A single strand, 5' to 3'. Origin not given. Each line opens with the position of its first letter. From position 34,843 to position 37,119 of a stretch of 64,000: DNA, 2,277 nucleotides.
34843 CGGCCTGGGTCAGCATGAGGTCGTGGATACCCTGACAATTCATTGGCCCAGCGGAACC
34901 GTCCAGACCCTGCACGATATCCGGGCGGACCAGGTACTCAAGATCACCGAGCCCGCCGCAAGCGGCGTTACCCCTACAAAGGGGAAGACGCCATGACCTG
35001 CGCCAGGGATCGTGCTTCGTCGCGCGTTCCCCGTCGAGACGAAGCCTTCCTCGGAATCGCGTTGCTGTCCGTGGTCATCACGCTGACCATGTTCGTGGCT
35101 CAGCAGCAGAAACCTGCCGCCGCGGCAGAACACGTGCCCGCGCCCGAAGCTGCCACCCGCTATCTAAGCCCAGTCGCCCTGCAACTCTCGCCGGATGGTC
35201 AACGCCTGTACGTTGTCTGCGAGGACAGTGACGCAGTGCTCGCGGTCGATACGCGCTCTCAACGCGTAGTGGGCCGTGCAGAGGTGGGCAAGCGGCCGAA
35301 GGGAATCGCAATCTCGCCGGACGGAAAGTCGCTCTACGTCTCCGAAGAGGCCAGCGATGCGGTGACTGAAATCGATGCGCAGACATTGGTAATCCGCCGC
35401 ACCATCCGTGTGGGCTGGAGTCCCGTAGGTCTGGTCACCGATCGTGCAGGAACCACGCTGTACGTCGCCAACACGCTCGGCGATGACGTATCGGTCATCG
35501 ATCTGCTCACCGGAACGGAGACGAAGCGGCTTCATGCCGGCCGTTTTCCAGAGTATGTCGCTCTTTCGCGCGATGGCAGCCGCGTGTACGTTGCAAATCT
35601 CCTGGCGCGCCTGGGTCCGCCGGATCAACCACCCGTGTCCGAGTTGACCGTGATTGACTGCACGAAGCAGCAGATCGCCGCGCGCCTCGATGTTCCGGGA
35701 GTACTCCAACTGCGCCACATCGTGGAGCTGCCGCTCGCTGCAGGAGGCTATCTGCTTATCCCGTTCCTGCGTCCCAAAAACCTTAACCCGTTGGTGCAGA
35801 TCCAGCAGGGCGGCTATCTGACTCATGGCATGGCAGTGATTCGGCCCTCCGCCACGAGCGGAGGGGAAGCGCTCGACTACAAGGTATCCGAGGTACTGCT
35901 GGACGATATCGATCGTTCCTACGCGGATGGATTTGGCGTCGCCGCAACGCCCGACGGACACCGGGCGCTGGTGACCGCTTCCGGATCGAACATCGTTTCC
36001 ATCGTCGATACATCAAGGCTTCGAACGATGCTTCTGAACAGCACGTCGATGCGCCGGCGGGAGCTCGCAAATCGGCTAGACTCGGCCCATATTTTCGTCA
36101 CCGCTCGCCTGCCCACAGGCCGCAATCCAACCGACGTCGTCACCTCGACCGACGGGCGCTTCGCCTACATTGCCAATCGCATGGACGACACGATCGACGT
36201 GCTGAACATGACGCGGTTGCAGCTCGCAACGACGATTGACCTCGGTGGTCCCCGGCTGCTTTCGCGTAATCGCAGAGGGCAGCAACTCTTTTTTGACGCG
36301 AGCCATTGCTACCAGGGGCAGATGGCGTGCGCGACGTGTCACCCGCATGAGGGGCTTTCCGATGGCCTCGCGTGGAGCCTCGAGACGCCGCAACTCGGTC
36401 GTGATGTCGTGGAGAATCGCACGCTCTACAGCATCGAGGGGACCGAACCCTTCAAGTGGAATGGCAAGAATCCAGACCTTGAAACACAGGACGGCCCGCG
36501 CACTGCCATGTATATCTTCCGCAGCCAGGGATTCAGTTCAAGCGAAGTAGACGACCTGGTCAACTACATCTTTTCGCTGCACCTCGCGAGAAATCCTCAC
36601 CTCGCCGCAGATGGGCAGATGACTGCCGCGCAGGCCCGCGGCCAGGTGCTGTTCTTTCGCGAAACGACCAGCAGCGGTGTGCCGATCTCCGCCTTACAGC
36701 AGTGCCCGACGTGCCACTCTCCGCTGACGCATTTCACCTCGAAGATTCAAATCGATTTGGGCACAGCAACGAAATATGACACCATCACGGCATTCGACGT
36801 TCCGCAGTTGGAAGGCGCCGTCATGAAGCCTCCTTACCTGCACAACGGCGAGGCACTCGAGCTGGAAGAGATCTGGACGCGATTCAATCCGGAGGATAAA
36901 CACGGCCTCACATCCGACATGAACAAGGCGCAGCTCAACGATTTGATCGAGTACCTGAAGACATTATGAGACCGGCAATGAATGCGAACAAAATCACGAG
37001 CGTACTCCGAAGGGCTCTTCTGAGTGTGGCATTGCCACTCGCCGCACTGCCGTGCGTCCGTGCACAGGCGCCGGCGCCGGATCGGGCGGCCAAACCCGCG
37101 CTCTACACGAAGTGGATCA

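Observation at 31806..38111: Four translationally coupled exported genes (propeller+mono-haem, CRTAC1-like, propeller+di-haem peroxidase-like, Reg_prop propeller) with hydrazine-synthase-like subunit logic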

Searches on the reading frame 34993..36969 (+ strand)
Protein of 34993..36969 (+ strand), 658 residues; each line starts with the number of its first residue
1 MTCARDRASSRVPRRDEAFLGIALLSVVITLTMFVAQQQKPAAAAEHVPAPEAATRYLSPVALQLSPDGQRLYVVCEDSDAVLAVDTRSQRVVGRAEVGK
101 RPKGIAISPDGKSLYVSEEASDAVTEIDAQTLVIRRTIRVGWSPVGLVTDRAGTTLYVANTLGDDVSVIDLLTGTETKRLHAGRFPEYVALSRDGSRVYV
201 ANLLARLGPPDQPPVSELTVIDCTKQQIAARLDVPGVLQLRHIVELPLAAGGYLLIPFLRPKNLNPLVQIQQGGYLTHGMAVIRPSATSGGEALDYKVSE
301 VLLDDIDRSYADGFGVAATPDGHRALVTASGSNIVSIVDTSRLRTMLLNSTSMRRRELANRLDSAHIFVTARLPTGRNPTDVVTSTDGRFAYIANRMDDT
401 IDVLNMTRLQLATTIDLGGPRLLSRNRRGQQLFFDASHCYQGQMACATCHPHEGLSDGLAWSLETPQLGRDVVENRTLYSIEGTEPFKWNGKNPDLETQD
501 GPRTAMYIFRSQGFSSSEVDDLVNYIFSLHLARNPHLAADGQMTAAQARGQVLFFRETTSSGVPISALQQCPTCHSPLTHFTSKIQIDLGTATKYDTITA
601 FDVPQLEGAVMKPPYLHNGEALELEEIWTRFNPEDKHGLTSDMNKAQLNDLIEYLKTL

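Call 3: search_protein_families(library=pfam, proteins=[window:34993-36969:+], max_evalue=0.1)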
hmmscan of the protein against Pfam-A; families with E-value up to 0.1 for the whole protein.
window:34993-36969:+ (658 aa): 13 families
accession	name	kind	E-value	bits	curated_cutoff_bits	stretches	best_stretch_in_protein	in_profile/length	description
PF10282.15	Lactonase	-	4e-14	53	21.7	3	46-130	232-323/344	Lactonase, 7-bladed beta-propeller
PF21783.3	YNCE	-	1.6e-13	51.2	27.1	2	72-144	42-114/339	YNCE-like beta-propeller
PF03150.19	CCP_MauG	-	4.1e-12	47.4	25.6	2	429-499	7-77/149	Di-haem cytochrome c peroxidase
PF00034.26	Cytochrom_C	-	2.6e-07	32.3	21.3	1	428-529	3-89/90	Cytochrome c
PF25174.1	Beta-prop_THOC3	-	5.5e-06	26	305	1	62-184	51-171/272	THOC3 beta-propeller domain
PF02239.22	Cytochrom_D1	-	1.6e-05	24.1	25.5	1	63-135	41-112/368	Cytochrome D1 heme domain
PF01731.26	Arylesterase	-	0.0016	19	21.3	0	96-121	50-75/86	Arylesterase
PF05694.17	SBP56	-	0.0028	17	34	0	177-204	361-386/453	56kDa selenium binding protein (SBP56)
PF08450.18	SGL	-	0.0043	17.1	26.3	0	100-187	134-228/246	SMP-30/Gluconolactonase/LRE-like region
PF09086.16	DUF1924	-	0.011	16.5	22.5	0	427-454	9-37/96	Domain of unknown function (DUF1924)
PF07676.18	PD40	-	0.014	15.8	20.9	0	105-115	14-24/38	WD40-like Beta Propeller Repeat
PF13442.11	Cytochrome_CBB3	-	0.02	15.6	27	0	444-526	12-68/68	Cytochrome C oxidase, cbb3-type, subunit III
PF23414.1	Beta-prop_EML_2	-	0.056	13.2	90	0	62-132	3-71/266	Echinoderm microtubule-associated protein second beta-propeller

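Call 4: search_protein_families(library=ncbifam, proteins=[window:34993-36969:+], max_evalue=0.1)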
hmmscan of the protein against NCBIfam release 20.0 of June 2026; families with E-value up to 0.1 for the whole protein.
window:34993-36969:+ (658 aa): 18 families
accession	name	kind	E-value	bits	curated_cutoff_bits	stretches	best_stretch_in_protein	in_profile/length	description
NF052342.1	hydrazine_BC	exception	6.1e-49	166.8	1250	5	42-147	23-128/690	hydrazine synthase subunit beta-gamma fusion subunit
NF052340.1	hydrazine_beta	equivalog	1.1e-46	159.7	560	3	104-201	37-134/372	hydrazine synthase subunit beta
TIGR03866.1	PQQ_ABC_repeats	subfamily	2.3e-35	122.2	287.3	3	113-234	12-123/310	PQQ-dependent catabolism-associated beta-propeller protein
TIGR02276.1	beta_rpt_yvtn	repeat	1.2e-33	114.8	27.85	4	109-148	1-40/42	beta-propeller repeat protein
NF052341.1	hydrazine_gamma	equivalog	2e-22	79.6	625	2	427-555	69-205/339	hydrazine synthase subunit gamma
NF052280.1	7_blade_YncE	equivalog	2.5e-12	46.2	400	2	63-159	221-316/338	7-bladed beta-propeller protein YncE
NF052460.1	L-NosZ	equivalog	3.6e-12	45.6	700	2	64-202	138-276/480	clade III lactonase-type nitrous-oxide reductase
NF048007.1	MmpL3Stblzr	equivalog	5.8e-10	38.9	600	1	62-203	184-327/366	MmpL3/TtfA transport complex stabilizer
TIGR03907.1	QH_beta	equivalog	4.8e-09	35.8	223.2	1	52-118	31-99/338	quinohemoprotein amine dehydrogenase subunit beta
TIGR03791.1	TTQ_mauG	equivalog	3.2e-08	33.2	443.85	1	429-499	9-79/291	tryptophan tryptophylquinone biosynthesis enzyme MauG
NF038117.1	choice_anch_I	subfamily_domain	2.3e-07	30.1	300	1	81-201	76-192/458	choice-of-anchor I family protein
TIGR04039.1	MXAN_0977_Heme2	hypoth_equivalog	2.7e-05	23.4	362.85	1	428-461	14-48/336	MbnH family di-heme enzyme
NF008258.1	PRK11028.1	equivalog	0.00081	18.6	370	0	97-171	33-110/330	6-phosphogluconolactonase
TIGR03981.2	SAM_quin_mod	hypoth_equivalog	0.0014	17.5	340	0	423-462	45-85/411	His-Xaa-Ser system-associated MauG-like protein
TIGR04244.1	nitrous_NosZ_RR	equivalog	0.0066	15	625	0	94-132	309-347/627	TAT-dependent nitrous-oxide reductase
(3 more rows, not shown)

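Call 8: search_solved_structures(query=window:34993-36969:+, max_evalue=0.01, show_alignments=3)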
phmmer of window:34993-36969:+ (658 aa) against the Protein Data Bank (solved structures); distinct sequences matched with E-value up to 0.01: 9.
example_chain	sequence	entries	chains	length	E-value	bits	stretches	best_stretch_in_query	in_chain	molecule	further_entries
1l0q_A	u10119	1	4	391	8.3e-41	143.1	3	81-203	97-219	Surface layer protein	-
5c2v_B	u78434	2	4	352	8.9e-34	119.9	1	56-405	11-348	HYDRAZINE SYNTHASE BETA SUBUNIT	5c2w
5c2v_C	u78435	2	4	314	6.6e-19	70.8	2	427-555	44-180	HYDRAZINE SYNTHASE GAMMA SUBUNIT | Hypothetical (Di heme) protein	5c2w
3bws_A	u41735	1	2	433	1.1e-12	50.3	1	98-206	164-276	protein Lp49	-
3vgz_A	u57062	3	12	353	2e-08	36.2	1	61-121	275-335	Uncharacterized protein YncE | PQQ-dependent catabolism-associated beta-propeller protein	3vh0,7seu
4qrj_A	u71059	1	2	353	0.0011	20.5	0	61-119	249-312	putative 6-phosphogluconolactonase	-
6tv2_A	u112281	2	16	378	0.0012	20.3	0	58-134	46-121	Protein NirF | Protein NirF,Protein NirF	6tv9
6igb_A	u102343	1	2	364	0.0022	19.5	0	50-125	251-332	Periplasmic gluconolactonase, PpgL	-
3u4y_A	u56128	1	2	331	0.0029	19.1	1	102-201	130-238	uncharacterized protein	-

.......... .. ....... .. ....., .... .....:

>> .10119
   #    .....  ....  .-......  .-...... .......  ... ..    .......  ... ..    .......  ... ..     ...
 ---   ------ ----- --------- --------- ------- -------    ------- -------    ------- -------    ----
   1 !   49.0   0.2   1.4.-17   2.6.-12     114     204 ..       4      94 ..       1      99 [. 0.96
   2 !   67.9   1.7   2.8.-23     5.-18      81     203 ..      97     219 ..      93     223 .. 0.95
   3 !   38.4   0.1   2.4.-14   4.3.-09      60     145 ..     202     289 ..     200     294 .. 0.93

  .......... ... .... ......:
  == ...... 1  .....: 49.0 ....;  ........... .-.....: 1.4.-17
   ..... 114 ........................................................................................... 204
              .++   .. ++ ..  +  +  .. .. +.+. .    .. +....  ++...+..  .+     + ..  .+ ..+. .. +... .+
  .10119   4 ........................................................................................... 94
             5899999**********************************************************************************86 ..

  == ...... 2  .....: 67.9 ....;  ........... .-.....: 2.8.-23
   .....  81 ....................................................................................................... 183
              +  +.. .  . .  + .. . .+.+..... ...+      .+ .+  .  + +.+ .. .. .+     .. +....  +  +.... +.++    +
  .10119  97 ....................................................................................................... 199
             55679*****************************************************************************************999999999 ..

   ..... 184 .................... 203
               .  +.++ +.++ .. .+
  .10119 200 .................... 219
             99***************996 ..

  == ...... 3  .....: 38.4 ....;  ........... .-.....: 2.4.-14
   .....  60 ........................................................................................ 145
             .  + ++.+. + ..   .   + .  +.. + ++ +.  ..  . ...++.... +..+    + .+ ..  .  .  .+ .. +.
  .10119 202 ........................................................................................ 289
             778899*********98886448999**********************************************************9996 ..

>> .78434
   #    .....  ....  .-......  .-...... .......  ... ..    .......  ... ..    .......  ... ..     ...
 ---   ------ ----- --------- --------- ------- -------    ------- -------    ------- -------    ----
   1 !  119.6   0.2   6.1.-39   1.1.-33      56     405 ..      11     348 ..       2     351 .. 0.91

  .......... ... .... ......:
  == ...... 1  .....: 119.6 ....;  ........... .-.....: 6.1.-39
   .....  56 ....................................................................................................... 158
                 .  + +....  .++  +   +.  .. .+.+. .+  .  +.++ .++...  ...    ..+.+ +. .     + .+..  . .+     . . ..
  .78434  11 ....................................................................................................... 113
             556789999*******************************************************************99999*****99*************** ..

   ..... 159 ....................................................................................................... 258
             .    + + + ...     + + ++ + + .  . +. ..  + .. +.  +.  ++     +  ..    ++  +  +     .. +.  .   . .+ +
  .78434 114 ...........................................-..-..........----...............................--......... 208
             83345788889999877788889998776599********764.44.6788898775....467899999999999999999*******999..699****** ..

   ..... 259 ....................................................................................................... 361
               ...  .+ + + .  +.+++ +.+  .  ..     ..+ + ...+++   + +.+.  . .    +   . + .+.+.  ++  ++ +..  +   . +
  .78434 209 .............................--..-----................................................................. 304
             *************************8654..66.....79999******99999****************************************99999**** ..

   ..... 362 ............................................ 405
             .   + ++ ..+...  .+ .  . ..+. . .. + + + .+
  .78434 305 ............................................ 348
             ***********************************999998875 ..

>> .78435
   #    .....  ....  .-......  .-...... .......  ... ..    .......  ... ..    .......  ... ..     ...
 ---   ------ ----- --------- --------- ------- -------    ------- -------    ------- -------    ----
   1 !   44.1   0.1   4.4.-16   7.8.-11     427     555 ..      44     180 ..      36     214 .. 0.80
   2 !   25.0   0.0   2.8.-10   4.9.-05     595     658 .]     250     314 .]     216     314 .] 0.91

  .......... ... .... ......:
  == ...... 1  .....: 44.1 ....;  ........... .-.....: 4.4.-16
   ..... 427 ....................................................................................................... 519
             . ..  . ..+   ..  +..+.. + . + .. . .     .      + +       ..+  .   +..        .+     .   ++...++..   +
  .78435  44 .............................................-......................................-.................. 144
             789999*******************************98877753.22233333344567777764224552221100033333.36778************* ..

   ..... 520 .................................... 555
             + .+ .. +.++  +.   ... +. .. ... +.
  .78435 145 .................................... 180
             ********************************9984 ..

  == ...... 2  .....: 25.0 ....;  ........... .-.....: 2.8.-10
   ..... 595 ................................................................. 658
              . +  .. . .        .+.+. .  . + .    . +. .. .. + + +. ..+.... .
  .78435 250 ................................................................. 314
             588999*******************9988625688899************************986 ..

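Call 26: find_homologous_proteins(query=window:34993-36969:+, max_evalue=0.00001)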
Query window:34993-36969:+ (658 aa): 4054 proteins with E <= 0.00001 among 8000 candidates; the best 120 are listed.
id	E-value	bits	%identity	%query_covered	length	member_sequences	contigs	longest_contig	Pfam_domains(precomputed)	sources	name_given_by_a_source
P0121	0.0e+0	1483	100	100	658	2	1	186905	PF22494.4,PF10282.16,PF25174.2,PF03150.20,PF21783.3,PF02239.23,PF00034.27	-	-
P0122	0.0e+0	1313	88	100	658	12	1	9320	PF22494.4,PF10282.16,PF25174.2,PF03150.20,PF21783.3,PF02239.23,PF00034.27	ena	-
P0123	0.0e+0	1310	88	100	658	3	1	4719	PF22494.4,PF10282.16,PF25174.2,PF03150.20,PF21783.3,PF02239.23,PF00034.27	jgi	jgi:YVTN family beta-propeller protein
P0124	0.0e+0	1301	87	100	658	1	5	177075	PF22494.4,PF10282.16,PF25174.2,PF03150.20,PF21783.3,PF00034.27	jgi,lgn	jgi:YVTN family beta-propeller protein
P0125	0.0e+0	1296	88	100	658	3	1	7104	PF22494.4,PF10282.16,PF03150.20,PF21783.3,PF00034.27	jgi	jgi:YVTN family beta-propeller protein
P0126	0.0e+0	1293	87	100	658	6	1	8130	PF22494.4,PF10282.16,PF25174.2,PF03150.20,PF21783.3,PF00034.27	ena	-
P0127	0.0e+0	1282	86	100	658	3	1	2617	PF22494.4,PF10282.16,PF25174.2,PF03150.20,PF21783.3,PF02239.23,PF00034.27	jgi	jgi:YVTN family beta-propeller protein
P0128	0.0e+0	1281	87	100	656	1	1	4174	PF10282.16,PF03150.20,PF21783.3,PF02239.23,PF00034.27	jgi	jgi:YVTN family beta-propeller protein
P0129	0.0e+0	1280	86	100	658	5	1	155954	PF22494.4,PF10282.16,PF25174.2,PF03150.20,PF21783.3,PF02239.23,PF00034.27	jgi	jgi:YVTN family beta-propeller protein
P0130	0.0e+0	1280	86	100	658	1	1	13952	PF22494.4,PF10282.16,PF25174.2,PF03150.20,PF21783.3,PF00034.27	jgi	jgi:YVTN family beta-propeller protein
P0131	0.0e+0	1274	85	100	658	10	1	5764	PF22494.4,PF10282.16,PF25174.2,PF03150.20,PF21783.3,PF02239.23,PF00034.27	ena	-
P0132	0.0e+0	1274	85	100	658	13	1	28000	PF22494.4,PF10282.16,PF25174.2,PF03150.20,PF21783.3,PF00034.27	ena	-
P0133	0.0e+0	1273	84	100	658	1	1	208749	PF22494.4,PF10282.16,PF25174.2,PF03150.20,PF21783.3,PF02239.23,PF00034.27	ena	-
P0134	0.0e+0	1269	86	100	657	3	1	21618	PF22494.4,PF10282.16,PF25174.2,PF03150.20,PF21783.3,PF02239.23,PF00034.27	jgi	jgi:YVTN family beta-propeller protein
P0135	0.0e+0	1264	85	100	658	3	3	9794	PF22494.4,PF10282.16,PF25174.2,PF03150.20,PF21783.3,PF02239.23,PF00034.27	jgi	-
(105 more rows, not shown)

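Call 44: predict_structure(alignment_id=A2)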
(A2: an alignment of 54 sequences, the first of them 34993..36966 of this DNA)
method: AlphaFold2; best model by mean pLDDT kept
length: 658 residues; sequences in the alignment: 54
mean_pLDDT: 69.8   pTM: 0.70
mean pLDDT of the five models: 69.8, 68.1, 67.9, 65.0, 62.9
residues with pLDDT >= 90: 213; 70-90: 157; 50-70: 116; < 50: 172
segments of 3 or more residues with pLDDT < 50: 1-13, 37-53, 207-211, 263-275, 440-512, 530-532, 572-584, 589-602, 606-622
pLDDT, mean of each block of 10 residues (from residue 1): 31 50 72 56 30 70 95 95 96 94 94 94 95 96 90 95 89 95 83 93 61 74 92 75 87 85 35 54 78 76 63 80 91 89 89 71 81 90 94 95 95 94 82 66 36 34 30 32 30 26 26 59 59 60 80 77 69 40 47 42 48 39 55 56 79 72
secondary structure, 60 per line:
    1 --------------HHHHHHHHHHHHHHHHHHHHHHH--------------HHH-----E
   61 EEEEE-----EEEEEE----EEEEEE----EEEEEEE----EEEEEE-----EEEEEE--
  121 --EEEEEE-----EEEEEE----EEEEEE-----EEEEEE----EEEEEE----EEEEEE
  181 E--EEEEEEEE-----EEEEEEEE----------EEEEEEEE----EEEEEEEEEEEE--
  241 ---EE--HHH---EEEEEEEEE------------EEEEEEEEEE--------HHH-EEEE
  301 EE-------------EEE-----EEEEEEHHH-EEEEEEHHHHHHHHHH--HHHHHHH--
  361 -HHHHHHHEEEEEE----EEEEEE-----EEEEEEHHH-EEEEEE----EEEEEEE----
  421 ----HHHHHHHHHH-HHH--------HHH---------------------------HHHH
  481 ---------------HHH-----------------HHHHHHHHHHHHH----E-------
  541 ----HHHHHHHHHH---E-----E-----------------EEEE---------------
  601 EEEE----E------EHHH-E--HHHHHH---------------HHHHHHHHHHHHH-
elements in order (helices of 4 or more, strands of 3 or more residues): H15-37 E60-65 E71-76 E81-86 E91-97 E102-107 E113-118 E123-128 E134-139 E144-149 E155-160 E165-170 E175-181 E184-191 E197-204 E215-222 E227-238 E254-262 E275-284 E297-302 E316-318 E324-329 E334-339 H340-349 H352-358 H362-368 E369-374 E379-384 E390-395 E400-405 E410-416 H425-434 H477-480 H516-528 H545-554 E582-585 E601-604 H624-629 H645-657

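Call 49: fold_search(model_id=the predicted structure, library=pdb)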
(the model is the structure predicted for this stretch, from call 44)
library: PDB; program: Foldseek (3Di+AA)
matches with E <= 10: 1921; with E <= 0.001: 1806
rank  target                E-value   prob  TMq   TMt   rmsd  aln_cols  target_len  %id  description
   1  5c2v_B                9.3e-30  1.00  0.49  0.89   3.8       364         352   26  Kuenenia stuttgartiensis Hydrazine Synthase (released 2015-10-14)
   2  1l0q_A                6.2e-21  1.00  0.30  0.47   5.9       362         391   24  Tandem YVTN beta-propeller and PKD domains from an archaeal surface layer protein (released 2002-11-06)
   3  3bws_A                3.4e-16  1.00  0.37  0.58   6.8       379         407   20  Crystal structure of the leptospiral antigen Lp49 (released 2008-10-07)
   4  1ri6                  3.1e-15  1.00  0.38  0.71   6.0       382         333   14  Structure of a putative isomerase from E. coli (released 2003-11-25)
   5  6nau_A                3.7e-15  1.00  0.38  0.72   5.8       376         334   16  1.55 Angstrom Resolution Crystal Structure of 6-phosphogluconolactonase from Klebsiella pneumoniae (released 2018-12-19)
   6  7bie_A                7.2e-15  1.00  0.38  0.83   4.1       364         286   16  Crystal structure of nvWrap-T, a 7-bladed symmetric propeller (released 2021-09-22)
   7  1jju_B                8.0e-15  1.00  0.29  0.50   8.5       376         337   18  Structure of a Quinohemoprotein Amine Dehydrogenase with a Unique Redox Cofactor and Highly Unusual Crosslinking (released 2001-12-12)
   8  9ynh_O                2.0e-14  1.00  0.29  0.45  14.1       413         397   12  Full-length human cytoplasmic dynein-1 in phi-like state bound to dynactin-p150glued and LIS1 (released 2026-01-28)
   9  9l3y_B                2.7e-14  1.00  0.28  0.49   6.9       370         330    9  Cryo-EM structure of the G-protein coupled receptor 1 (GPR1) in complex with chemerin and Gi1 (released 2025-03-12)
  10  8hti_B                4.8e-14  1.00  0.36  0.70   4.0       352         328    9  Human Consensus Olfactory Receptor OR52c in Complex with Octanoic Acid (OCA) and G Protein (released 2023-12-20)
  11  8gfv_B                5.6e-14  1.00  0.28  0.51   6.2       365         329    8  CryoEM structure of beta-2-adrenergic receptor in complex with GTP-bound Gs heterotrimer (transition intermediate #1 o (released 2024-03-06)
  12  8fl0_NJ               6.6e-14  1.00  0.35  0.47  11.7       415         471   13  Human nucleolar pre-60S ribosomal subunit (State H) (released 2023-07-12)
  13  2ymu_A                6.6e-14  1.00  0.24  0.27  15.0       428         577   18  Structure of a highly repetitive propeller structure (released 2012-10-17)
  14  2co0_C                6.9e-14  1.00  0.29  0.55   5.7       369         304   11  WDR5 and unmodified Histone H3 complex at 2.25 Angstrom (released 2006-07-03)
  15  2h68_B                7.3e-14  1.00  0.29  0.55   6.2       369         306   10  Histone H3 recognition and presentation by the WDR5 module of the MLL1 complex (released 2006-07-04)
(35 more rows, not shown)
